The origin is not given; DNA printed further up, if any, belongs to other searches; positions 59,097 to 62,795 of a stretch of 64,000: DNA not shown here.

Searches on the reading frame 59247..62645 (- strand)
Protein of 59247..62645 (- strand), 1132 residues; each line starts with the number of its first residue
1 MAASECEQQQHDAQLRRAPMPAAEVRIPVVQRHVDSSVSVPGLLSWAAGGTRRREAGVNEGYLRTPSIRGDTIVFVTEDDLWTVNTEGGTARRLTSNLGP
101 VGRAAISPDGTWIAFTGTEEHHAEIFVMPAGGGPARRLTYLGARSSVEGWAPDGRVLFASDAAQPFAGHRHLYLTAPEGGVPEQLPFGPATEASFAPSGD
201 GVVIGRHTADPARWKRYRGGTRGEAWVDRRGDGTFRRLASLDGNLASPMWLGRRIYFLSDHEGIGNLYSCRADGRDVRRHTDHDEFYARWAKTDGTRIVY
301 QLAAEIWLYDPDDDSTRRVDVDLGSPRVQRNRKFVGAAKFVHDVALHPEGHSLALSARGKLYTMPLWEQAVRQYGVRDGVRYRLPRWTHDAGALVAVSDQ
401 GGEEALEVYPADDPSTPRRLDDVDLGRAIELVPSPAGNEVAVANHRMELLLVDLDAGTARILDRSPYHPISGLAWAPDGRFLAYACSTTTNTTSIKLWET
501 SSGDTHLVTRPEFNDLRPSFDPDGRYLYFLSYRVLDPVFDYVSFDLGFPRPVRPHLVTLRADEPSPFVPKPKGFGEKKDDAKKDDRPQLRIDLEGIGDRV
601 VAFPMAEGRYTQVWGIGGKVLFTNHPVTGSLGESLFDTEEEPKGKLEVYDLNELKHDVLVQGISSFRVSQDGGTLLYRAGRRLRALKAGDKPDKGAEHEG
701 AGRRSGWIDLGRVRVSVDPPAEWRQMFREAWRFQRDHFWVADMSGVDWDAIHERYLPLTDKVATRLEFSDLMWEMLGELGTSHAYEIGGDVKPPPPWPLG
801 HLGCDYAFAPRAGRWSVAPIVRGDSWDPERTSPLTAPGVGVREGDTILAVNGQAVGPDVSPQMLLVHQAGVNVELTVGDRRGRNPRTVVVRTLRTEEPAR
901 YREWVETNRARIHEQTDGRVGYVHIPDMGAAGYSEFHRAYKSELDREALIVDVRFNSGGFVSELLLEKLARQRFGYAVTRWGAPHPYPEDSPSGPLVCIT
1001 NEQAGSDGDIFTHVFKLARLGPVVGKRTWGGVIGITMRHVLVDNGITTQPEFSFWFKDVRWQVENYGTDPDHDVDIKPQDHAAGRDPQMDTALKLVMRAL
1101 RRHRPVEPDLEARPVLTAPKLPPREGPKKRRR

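Call 86: search_solved_structures(query=window:59247-62645:-, max_evalue=0.00001)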
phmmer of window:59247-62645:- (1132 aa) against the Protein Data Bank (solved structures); distinct sequences matched with E-value up to 0.00001: 15.
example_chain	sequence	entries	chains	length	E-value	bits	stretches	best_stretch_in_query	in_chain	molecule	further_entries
1k32_A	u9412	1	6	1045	5e-171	574.3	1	63-1103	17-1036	tricorn protease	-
1n6d_A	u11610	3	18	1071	5.4e-171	574.1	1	63-1103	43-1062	Tricorn protease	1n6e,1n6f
4l8k_A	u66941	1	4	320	7.5e-11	43.7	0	915-1097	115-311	putative peptidase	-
7mx5_A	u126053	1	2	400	4e-08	34.7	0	445-531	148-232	Tol-Pal system protein TolB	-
6pnv_A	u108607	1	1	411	5.9e-08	34.1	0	447-530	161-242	Tol-Pal system protein TolB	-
1crz_A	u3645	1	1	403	2.7e-07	32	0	88-200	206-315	TOLB PROTEIN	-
3iax_A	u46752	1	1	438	2.8e-07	31.9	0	88-200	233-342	Protein tolB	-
2w8b_B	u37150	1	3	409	2.8e-07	31.9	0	88-200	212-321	PROTEIN TOLB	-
1c5k_A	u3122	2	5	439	2.9e-07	31.9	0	88-200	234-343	PROTEIN (TOLB PROTEIN) | PROTEIN TOLB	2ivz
2hqs_A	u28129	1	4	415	3.2e-07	31.7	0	88-201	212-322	Protein tolB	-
2w8b_A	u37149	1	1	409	3.9e-07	31.4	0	88-201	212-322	PROTEIN TOLB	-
4r40_A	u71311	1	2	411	5.3e-07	31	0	88-199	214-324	Protein TolB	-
4pwz_A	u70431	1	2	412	5.3e-07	31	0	88-199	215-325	Protein TolB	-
4jml_A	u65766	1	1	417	2.2e-06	28.9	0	88-201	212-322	Protein TolB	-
7nst_E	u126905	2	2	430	3e-06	28.5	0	88-201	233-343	Tol-Pal system protein TolB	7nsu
